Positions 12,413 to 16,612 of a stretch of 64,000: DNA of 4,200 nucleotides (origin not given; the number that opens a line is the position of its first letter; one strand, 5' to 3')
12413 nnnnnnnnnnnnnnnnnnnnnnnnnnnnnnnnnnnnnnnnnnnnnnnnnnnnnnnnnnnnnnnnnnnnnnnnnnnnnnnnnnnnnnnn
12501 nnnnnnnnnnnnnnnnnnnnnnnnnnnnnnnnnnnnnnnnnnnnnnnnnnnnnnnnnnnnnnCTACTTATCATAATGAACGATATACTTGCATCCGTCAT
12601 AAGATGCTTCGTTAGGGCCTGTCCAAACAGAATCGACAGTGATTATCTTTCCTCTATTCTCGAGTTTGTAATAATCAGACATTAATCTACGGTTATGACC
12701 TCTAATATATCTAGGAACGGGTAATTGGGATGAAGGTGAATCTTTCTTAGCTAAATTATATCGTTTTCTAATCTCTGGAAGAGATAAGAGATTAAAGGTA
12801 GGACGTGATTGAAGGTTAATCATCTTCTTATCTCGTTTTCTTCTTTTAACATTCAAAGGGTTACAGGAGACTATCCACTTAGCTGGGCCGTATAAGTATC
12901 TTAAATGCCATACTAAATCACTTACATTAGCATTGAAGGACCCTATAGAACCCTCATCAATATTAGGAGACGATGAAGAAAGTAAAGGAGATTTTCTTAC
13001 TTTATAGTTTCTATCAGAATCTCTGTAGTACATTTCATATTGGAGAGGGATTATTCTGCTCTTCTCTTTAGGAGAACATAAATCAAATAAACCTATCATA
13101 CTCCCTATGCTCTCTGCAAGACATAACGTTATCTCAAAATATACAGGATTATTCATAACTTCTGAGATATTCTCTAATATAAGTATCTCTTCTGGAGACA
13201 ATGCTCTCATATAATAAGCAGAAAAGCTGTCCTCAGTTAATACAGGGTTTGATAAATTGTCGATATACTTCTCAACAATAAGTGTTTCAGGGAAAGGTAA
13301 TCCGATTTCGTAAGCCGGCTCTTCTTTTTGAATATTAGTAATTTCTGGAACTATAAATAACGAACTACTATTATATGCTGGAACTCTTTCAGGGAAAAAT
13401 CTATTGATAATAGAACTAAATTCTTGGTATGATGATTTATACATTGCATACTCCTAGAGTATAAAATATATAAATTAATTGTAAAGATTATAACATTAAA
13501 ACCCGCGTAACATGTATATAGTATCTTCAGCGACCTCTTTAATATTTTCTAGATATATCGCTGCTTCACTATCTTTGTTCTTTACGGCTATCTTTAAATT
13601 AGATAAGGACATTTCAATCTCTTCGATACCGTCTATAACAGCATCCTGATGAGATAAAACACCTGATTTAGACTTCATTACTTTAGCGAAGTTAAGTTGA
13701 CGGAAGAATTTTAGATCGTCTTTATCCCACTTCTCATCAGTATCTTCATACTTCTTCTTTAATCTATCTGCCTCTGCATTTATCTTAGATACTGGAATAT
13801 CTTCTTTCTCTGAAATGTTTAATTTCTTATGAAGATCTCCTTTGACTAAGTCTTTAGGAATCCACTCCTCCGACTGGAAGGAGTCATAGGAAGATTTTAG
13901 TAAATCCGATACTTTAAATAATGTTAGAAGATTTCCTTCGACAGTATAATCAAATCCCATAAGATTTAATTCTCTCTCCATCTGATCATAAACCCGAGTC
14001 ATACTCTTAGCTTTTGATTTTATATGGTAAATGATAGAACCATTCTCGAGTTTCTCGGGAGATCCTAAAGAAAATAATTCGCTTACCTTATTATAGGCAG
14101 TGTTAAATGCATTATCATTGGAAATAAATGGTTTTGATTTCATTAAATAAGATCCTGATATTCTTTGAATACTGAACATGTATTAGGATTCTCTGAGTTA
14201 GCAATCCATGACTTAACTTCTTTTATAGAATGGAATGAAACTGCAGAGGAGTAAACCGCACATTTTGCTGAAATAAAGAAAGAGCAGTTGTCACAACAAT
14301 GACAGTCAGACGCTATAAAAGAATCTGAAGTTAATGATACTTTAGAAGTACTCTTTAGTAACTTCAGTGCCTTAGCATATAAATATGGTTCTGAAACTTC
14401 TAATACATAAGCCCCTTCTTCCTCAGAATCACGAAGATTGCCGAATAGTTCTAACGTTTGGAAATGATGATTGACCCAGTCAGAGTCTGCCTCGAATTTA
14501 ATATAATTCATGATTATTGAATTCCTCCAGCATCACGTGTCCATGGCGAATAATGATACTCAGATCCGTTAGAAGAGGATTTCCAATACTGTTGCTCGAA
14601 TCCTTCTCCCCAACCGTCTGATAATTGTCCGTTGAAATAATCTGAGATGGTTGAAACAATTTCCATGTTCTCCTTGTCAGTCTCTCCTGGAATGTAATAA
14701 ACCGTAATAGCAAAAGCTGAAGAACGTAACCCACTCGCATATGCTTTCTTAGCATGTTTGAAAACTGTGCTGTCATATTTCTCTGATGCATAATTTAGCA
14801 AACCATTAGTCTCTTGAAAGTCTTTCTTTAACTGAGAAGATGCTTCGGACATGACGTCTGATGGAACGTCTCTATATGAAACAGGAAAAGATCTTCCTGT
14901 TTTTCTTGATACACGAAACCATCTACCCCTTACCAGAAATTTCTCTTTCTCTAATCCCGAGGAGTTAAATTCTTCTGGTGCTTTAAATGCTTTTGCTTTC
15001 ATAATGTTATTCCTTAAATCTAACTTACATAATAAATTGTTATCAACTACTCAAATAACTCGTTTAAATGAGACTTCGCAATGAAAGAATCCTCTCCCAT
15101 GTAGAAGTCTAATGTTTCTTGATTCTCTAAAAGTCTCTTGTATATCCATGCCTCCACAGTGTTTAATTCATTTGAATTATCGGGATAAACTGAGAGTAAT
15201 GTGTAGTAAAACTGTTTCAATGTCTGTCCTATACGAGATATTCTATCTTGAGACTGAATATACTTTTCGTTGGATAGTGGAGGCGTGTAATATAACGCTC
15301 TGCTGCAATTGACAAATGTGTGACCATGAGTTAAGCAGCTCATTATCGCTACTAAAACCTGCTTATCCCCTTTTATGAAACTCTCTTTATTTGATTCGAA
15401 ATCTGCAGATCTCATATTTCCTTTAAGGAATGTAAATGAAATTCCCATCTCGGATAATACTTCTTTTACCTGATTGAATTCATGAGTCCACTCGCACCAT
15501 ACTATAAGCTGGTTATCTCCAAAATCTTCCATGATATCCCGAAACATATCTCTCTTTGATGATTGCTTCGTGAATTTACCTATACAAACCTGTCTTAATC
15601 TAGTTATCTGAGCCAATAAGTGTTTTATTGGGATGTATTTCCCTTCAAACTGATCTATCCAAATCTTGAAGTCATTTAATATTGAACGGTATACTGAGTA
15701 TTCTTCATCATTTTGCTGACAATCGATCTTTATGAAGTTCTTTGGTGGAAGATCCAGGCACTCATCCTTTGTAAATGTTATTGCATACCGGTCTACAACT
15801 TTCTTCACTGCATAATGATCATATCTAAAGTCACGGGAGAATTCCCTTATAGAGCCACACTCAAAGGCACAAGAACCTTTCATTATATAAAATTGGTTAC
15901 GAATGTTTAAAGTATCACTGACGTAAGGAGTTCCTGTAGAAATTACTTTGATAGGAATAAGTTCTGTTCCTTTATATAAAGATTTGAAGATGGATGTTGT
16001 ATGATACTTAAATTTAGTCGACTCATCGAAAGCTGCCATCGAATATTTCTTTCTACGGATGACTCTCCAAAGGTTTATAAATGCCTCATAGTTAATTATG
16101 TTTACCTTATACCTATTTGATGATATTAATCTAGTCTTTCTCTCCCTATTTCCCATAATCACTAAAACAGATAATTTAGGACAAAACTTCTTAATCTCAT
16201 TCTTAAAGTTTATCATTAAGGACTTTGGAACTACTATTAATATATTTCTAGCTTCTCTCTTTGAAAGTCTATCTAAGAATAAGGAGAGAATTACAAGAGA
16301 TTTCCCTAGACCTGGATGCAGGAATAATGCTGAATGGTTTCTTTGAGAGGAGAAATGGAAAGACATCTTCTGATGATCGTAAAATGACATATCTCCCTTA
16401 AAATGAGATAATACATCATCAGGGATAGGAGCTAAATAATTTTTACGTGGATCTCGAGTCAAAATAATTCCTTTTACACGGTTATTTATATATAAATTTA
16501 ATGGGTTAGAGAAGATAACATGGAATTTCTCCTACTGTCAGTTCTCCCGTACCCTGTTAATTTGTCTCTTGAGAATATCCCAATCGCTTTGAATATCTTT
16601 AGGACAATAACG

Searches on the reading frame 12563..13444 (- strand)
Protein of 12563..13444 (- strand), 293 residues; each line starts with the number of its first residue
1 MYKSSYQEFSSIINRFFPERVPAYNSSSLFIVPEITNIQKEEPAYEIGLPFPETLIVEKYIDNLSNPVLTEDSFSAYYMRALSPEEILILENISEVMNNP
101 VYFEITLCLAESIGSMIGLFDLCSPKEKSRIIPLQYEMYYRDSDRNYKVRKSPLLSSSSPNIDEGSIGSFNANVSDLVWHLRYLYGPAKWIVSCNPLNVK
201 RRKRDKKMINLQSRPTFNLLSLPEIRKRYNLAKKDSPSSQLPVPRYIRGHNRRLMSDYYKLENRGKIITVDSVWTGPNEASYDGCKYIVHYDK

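Call 11: search_protein_families(library=pfam, proteins=[window:12563-13444:-], max_evalue=0.01)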
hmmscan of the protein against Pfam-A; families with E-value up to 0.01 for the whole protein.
window:12563-13444:- (293 aa): 0 families

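Call 12: search_protein_families(library=phrogs, proteins=[window:12563-13444:-], max_evalue=0.001)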
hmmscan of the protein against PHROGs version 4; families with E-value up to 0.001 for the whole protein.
window:12563-13444:- (293 aa): 0 families

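Call 26: find_related_loci(query=window:12563-13444:-, collection=viral_contigs, flank=10000)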
Query window:12563-13444:- (293 aa) in viral_contigs; peptide patterns used: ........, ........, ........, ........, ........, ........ (x = any residue, [..] = any of these).
16 stretches matched a pattern, but none encodes a relative of the query by tblastn (E <= 1e-3).

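Call 98: search_protein_families(library=ncbifam, max_evalue=0.01, proteins=[window:12563-13444:-])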
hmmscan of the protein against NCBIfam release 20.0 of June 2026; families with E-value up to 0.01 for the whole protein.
window:12563-13444:- (293 aa): 0 families

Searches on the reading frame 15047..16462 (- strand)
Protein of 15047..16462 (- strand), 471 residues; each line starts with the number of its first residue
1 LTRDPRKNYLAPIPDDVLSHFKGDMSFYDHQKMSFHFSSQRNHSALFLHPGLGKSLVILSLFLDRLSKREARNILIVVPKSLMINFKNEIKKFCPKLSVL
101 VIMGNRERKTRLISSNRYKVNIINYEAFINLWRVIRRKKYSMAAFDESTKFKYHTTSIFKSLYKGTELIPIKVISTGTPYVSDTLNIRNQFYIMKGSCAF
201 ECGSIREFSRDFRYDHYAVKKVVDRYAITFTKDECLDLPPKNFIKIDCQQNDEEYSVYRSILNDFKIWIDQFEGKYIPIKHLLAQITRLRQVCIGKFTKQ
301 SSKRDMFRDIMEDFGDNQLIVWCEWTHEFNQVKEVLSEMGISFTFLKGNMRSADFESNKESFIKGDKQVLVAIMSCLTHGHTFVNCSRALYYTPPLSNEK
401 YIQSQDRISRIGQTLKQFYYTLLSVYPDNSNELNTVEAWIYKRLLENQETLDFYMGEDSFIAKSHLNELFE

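Call 19: search_protein_families(library=phrogs, proteins=[window:15047-16462:-], max_evalue=0.00001)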
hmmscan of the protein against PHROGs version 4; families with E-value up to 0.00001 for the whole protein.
window:15047-16462:- (471 aa): 2 families
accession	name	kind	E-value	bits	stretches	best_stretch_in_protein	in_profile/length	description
phrog_62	-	DNA, RNA and nucleotide metabolism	8.2e-71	240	1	20-457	690-1135/1881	DNA helicase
phrog_16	-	DNA, RNA and nucleotide metabolism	3.4e-18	66.3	1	21-417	267-591/986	DNA helicase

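Call 35: search_dna_similar(query=window:15047-16462:-, collection=phages, mode=protein, max_rows=15)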
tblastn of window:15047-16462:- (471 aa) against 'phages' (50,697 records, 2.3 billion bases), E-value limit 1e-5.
Records with a match: 950; places in all: 951; records where one place covers at least 80% of the query: 444.
Best place of each record, by identity: <60% 950.
By first word of the organism name: Pseudomonas 314; Salmonella 88; Staphylococcus 80; Vibrio 43; Bacteroides 39; Gordonia 34; Escherichia 32; Enterococcus 30; Klebsiella 25; Phocaeicola 24; and 66 more.
By host as written in the record: Pseudomonas aeruginosa 131; - 91; Pseudomonas aeruginosa PAO1 84; Staphylococcus aureus 28; Pseudomonas sp. 27; Salmonella enterica subsp. enterica serovar Typhimurium 20; Gordonia terrae 3612 19; Salmonella enterica 17; and 305 more.
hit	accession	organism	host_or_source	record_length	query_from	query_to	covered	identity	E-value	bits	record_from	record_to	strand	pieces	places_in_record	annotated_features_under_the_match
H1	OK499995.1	Serratia phage vB_SmaS_Tlacuache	Serratia marcescens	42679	28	413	82%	28.3%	2e-28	125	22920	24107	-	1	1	hypothetical protein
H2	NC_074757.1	Serratia phage vB_SmaS_Tlacuache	Serratia marcescens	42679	28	413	82%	28.3%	2e-28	125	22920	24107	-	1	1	hypothetical protein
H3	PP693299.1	Yersinia phage vB_YenM_P744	Yersinia enterocolitica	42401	28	449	90%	25.6%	3e-25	115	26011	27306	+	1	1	DNA helicase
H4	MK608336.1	Serratia phage Serbin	Serratia marcescens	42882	28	413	82%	27.9%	3e-28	124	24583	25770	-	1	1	helicase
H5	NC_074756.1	Serratia phage Serbin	Serratia marcescens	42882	28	413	82%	27.9%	3e-28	124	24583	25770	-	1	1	helicase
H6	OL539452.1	Serratia phage vB_SmaS_Opt-155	Serratia marcescens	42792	28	413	82%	27.4%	2e-27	122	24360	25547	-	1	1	putative helicase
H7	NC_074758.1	Serratia phage vB_SmaS_Opt-155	Serratia marcescens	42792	28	413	82%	27.4%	2e-27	122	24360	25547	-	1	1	putative helicase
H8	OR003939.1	Phage DSL-LC04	Gammaproteobacteria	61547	44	458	88%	25.4%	3e-19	97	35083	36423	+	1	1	HepA superfamily II DNA/RNA helicase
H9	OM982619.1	Pseudomonas phage Almagne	Pseudomonas syringae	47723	12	455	94%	23.3%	2e-17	91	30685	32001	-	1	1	DNA helicase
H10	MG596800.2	Pseudomonas phage PMBT14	Pseudomonas fluorescens ATCC 13525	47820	12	455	94%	23.0%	8e-19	96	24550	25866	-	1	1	DNA helicase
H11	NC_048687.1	Pseudomonas phage PMBT14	Pseudomonas fluorescens ATCC 13525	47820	12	455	94%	23.0%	8e-19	96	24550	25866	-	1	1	DNA helicase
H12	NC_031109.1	Gordonia phage Jumbo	Gordonia terrae 3612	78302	20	471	96%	22.1%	4e-14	81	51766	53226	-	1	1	57: DNA helicase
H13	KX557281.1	Gordonia phage Jumbo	Gordonia terrae 3612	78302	20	471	96%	22.1%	4e-14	81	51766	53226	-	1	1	57: DNA helicase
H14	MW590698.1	Acinetobacter phage 53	Acinetobacter baumannii WHG40137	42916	28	471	94%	22.5%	1e-12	76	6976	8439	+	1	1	record has no annotation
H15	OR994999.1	Acinetobacter phage pB23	Acinetobacter baumannii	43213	28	471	94%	22.5%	1e-12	76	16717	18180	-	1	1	hypothetical protein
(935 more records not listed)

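Call 105: find_related_loci(query=window:15047-16462:-, collection=viral_contigs, flank=10000)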
Query window:15047-16462:- (471 aa) in viral_contigs; peptide patterns used: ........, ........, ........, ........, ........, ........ (x = any residue, [..] = any of these).
6 stretches matched a pattern, but none encodes a relative of the query by tblastn (E <= 1e-3).
